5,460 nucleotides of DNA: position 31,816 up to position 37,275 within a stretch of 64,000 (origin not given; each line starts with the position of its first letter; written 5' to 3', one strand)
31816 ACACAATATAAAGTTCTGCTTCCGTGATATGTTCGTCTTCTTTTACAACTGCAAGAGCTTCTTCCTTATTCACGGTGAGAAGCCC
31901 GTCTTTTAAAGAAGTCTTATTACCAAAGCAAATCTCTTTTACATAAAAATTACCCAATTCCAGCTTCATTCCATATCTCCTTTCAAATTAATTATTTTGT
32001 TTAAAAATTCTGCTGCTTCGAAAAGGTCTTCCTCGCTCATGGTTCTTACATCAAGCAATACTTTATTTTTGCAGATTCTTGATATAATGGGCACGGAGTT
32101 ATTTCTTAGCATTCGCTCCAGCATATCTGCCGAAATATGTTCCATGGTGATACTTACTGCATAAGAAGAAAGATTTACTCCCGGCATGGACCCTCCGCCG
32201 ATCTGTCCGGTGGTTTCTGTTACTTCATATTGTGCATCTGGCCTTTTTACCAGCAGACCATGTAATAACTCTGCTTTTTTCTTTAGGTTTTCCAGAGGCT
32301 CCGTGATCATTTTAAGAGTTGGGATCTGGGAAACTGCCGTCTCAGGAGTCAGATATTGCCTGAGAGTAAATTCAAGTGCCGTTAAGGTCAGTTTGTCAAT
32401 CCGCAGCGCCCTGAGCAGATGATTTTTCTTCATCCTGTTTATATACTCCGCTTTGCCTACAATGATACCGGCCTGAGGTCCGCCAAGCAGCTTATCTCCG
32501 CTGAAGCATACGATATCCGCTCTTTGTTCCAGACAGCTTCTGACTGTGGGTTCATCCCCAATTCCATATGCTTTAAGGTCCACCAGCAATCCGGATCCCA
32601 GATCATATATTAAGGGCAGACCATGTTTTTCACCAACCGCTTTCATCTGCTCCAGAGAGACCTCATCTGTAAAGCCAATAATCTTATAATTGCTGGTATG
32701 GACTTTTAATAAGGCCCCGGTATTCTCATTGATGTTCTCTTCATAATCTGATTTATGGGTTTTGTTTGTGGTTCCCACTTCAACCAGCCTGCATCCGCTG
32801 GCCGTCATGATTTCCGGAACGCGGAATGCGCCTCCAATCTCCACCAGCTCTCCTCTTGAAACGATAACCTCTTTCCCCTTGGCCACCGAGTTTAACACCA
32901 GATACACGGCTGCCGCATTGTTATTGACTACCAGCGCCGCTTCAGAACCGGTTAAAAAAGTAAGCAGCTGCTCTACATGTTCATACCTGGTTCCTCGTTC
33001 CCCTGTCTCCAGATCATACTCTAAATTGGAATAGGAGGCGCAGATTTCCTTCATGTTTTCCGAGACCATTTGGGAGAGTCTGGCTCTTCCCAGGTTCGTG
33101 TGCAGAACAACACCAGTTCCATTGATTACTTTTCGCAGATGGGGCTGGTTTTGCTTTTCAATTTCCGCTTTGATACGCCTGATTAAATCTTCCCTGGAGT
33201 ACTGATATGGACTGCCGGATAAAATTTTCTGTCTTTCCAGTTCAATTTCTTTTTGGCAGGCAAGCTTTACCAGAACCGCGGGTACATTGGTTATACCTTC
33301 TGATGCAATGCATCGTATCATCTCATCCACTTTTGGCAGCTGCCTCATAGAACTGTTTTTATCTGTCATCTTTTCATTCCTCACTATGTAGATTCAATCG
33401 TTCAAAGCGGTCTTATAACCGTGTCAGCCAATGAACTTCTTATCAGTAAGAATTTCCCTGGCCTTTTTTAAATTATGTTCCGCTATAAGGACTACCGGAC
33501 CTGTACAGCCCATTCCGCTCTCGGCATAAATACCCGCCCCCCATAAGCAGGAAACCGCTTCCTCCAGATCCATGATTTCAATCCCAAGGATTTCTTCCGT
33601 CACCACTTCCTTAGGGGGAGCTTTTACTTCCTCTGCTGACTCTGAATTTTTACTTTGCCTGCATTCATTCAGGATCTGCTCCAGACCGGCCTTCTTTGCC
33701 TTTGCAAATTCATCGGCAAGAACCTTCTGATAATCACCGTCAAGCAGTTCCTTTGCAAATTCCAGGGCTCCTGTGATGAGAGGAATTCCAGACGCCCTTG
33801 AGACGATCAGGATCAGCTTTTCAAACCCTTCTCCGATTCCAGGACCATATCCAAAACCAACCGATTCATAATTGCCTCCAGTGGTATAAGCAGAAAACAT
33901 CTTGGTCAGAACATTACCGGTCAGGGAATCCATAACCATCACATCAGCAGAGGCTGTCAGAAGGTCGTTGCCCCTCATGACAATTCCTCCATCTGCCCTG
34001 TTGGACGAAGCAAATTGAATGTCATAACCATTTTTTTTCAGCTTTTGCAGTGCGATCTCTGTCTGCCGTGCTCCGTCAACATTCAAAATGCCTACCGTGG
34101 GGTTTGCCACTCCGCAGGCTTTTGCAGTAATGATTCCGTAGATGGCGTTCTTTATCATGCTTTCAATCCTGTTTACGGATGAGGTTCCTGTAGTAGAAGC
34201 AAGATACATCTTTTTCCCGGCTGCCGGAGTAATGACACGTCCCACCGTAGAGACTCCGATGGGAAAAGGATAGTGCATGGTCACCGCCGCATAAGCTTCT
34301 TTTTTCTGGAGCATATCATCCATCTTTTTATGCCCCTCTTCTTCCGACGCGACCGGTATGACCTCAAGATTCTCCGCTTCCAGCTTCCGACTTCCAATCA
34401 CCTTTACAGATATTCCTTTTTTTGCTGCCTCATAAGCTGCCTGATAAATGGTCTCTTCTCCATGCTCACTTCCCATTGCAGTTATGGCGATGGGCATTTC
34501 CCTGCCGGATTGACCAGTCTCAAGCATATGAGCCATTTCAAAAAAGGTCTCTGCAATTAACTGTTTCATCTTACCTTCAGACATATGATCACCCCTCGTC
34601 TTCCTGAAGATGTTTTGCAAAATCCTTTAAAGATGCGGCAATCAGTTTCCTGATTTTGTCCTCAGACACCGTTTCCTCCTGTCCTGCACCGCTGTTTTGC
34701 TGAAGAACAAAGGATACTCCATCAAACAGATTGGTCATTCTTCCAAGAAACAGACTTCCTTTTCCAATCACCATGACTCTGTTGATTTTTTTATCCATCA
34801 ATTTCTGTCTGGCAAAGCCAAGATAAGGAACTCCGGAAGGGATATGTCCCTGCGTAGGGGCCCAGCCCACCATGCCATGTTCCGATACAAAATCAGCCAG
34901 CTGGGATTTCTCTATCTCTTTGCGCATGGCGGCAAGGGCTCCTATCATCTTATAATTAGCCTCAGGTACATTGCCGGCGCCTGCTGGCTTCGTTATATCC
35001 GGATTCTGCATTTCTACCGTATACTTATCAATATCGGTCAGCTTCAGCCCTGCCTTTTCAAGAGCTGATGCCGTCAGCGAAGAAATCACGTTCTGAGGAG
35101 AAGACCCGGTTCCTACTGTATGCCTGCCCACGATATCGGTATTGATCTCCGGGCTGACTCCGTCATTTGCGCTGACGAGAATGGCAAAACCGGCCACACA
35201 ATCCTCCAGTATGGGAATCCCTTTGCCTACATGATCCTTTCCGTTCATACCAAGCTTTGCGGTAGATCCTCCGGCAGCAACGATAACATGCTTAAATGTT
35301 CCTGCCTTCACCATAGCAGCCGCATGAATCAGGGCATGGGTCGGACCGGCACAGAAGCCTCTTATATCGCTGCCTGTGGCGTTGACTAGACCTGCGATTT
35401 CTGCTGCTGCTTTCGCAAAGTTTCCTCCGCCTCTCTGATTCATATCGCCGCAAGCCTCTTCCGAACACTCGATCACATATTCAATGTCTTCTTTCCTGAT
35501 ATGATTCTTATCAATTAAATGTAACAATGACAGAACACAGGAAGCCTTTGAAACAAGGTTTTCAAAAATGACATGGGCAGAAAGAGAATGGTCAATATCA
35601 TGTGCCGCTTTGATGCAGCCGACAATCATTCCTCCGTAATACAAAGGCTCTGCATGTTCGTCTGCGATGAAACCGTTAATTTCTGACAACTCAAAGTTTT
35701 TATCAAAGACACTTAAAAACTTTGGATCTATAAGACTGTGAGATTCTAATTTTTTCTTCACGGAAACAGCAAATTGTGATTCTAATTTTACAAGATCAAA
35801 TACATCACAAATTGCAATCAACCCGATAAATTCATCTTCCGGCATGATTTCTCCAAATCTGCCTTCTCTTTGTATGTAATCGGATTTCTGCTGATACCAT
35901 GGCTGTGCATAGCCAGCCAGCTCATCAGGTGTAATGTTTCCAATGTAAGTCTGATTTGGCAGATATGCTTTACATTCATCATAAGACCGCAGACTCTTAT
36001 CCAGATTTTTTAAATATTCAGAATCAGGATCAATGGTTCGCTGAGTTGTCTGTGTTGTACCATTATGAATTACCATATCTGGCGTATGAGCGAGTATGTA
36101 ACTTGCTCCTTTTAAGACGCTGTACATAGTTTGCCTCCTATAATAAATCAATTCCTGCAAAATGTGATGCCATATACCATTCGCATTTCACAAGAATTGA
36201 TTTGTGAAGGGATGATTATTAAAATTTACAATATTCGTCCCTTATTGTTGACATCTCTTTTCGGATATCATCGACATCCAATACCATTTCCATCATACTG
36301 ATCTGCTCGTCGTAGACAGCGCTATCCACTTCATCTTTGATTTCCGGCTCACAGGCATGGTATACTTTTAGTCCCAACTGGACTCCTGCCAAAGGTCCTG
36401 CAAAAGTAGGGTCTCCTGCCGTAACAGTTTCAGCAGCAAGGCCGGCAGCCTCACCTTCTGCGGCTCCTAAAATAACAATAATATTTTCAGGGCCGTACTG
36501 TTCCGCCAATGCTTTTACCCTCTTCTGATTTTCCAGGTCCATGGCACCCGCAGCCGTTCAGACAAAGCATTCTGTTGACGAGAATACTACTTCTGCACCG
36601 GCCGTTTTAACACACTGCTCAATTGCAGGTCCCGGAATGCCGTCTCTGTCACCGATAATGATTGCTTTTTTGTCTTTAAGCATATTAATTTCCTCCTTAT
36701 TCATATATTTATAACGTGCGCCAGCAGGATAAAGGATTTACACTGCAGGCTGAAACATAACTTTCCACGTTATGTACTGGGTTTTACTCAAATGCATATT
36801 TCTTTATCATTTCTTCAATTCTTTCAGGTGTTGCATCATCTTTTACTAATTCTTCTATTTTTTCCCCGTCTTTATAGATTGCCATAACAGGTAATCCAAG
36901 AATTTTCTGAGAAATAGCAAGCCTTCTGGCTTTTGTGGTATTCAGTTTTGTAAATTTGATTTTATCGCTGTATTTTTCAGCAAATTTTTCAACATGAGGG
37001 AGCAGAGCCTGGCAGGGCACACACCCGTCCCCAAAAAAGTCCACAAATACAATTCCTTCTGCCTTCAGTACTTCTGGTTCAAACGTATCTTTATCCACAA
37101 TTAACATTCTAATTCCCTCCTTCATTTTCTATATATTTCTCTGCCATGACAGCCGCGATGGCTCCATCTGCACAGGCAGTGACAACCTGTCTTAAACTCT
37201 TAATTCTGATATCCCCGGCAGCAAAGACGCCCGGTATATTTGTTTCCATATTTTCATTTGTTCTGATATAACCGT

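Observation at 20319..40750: Selenium/betaine block sits inside one of two diverged copies of the same locus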

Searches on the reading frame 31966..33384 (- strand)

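Call 8: search_protein_families(library=pfam, proteins=[window:31966-33384:-])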
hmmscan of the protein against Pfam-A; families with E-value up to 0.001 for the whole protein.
window:31966-33384:- (472 aa): 4 families
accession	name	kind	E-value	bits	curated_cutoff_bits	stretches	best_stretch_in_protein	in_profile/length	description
PF03841.19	SelA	-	2.4e-156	520.8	22.8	1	86-449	1-366/367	L-seryl-tRNA selenium transferase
PF01212.27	Beta_elim_lyase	-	0.0002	21.2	27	1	110-323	10-224/288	Beta-eliminating lyase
PF01053.26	Cys_Met_Meta_PP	-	0.00021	20.4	27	1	135-314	55-217/381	Cys/Met metabolism PLP-dependent enzyme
PF01041.23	DegT_DnrJ_EryC1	-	0.0005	19.8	19.8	0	130-266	22-150/360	DegT/DnrJ/EryC1/StrS aminotransferase family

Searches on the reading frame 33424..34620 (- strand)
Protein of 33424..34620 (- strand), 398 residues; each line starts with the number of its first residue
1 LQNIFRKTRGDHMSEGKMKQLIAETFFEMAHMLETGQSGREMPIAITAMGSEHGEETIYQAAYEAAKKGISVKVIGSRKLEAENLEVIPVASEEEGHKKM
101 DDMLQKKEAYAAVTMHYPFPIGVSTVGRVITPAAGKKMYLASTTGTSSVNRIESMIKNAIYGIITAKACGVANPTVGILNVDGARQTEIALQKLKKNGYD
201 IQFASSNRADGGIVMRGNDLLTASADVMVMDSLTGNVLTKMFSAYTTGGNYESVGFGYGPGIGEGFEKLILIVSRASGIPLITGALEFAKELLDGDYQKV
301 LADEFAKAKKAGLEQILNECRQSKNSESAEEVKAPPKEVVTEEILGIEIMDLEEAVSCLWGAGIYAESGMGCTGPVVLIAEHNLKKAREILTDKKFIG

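Call 8: search_protein_families(library=pfam, proteins=[window:33424-34620:-])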
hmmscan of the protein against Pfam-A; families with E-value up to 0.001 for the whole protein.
window:33424-34620:- (398 aa): 1 family
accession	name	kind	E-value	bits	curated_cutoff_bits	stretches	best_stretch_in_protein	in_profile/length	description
PF02504.20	FA_synthesis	-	3.1e-39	135.4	29.1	1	43-376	2-322/324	Fatty acid synthesis protein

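Call 81: search_protein_families(library=ncbifam, proteins=[window:33424-34620:-], max_evalue=0.00001)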
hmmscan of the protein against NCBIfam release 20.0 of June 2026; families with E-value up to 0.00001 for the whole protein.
window:33424-34620:- (398 aa): 2 families
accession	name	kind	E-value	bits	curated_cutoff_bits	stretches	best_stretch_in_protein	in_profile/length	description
NF040747.1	reduct_C_alpha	equivalog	1.6e-170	567.2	350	1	18-397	1-380/380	glycine/sarcosine/betaine reductase complex component C subunit alpha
TIGR00182.1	plsX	equivalog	2.6e-06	26.8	243.4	0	144-242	141-236/337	phosphate acyltransferase PlsX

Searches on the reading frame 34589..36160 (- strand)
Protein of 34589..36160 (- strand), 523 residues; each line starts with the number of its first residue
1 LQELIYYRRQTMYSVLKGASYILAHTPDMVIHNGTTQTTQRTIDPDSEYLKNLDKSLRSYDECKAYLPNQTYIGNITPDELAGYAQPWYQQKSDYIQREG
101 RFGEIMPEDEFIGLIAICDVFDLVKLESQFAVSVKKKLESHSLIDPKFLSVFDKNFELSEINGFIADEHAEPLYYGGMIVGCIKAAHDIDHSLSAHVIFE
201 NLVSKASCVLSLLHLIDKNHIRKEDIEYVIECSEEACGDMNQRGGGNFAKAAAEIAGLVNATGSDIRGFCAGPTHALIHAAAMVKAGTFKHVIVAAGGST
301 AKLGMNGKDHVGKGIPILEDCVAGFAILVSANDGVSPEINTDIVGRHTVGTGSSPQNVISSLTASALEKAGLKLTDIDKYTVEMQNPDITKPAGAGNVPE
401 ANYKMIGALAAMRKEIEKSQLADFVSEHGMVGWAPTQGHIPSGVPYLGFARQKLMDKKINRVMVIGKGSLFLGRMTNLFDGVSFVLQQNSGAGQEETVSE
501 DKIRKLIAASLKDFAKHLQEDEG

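Call 8: search_protein_families(library=pfam, proteins=[window:34589-36160:-])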
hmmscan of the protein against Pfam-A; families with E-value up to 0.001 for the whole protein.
window:34589-36160:- (523 aa): 2 families
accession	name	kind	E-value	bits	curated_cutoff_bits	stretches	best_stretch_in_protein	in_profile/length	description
PF19364.4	DUF5940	-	6.2e-82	273.7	27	1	357-520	1-165/166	Family of unknown function (DUF5940)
PF08545.16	ACP_syn_III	-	1.7e-05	25.1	24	1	265-332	2-64/80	3-Oxoacyl-[acyl-carrier-protein (ACP)] synthase III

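Call 81: search_protein_families(library=ncbifam, proteins=[window:34589-36160:-], max_evalue=0.00001)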
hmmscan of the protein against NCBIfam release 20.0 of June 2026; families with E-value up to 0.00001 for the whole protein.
window:34589-36160:- (523 aa): 3 families
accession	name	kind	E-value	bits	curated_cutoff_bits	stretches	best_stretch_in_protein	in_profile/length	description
NF040746.1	reduct_C_beta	equivalog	5.8e-244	809.8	450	1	14-490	1-477/477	glycine/sarcosine/betaine reductase complex component C subunit beta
TIGR00747.1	fabH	subfamily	1.4e-06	27.6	292.1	0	215-299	62-141/322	beta-ketoacyl-ACP synthase III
NF006829.0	PRK09352.1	subfamily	2.6e-06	26.7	249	0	214-300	63-144/322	beta-ketoacyl-ACP synthase 3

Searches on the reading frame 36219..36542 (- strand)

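Call 8: search_protein_families(library=pfam, proteins=[window:36219-36542:-])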
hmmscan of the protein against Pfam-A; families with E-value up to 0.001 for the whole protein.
window:36219-36542:- (107 aa): 1 family
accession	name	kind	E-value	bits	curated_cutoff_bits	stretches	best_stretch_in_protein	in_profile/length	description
PF04723.20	GRDA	-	1.1e-51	174.9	22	1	1-101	47-147/147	Glycine reductase complex selenoprotein A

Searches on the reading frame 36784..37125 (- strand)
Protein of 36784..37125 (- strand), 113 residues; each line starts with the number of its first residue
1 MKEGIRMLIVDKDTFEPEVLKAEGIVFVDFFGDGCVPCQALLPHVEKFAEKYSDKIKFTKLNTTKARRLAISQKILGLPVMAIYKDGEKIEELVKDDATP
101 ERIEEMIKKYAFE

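Call 8: search_protein_families(library=pfam, proteins=[window:36784-37125:-])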
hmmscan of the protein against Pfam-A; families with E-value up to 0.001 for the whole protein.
window:36784-37125:- (113 aa): 1 family
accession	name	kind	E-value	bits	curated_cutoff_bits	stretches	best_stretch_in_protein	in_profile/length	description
PF00085.26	Thioredoxin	-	5e-20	71.9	23.5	1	8-108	3-102/103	Thioredoxin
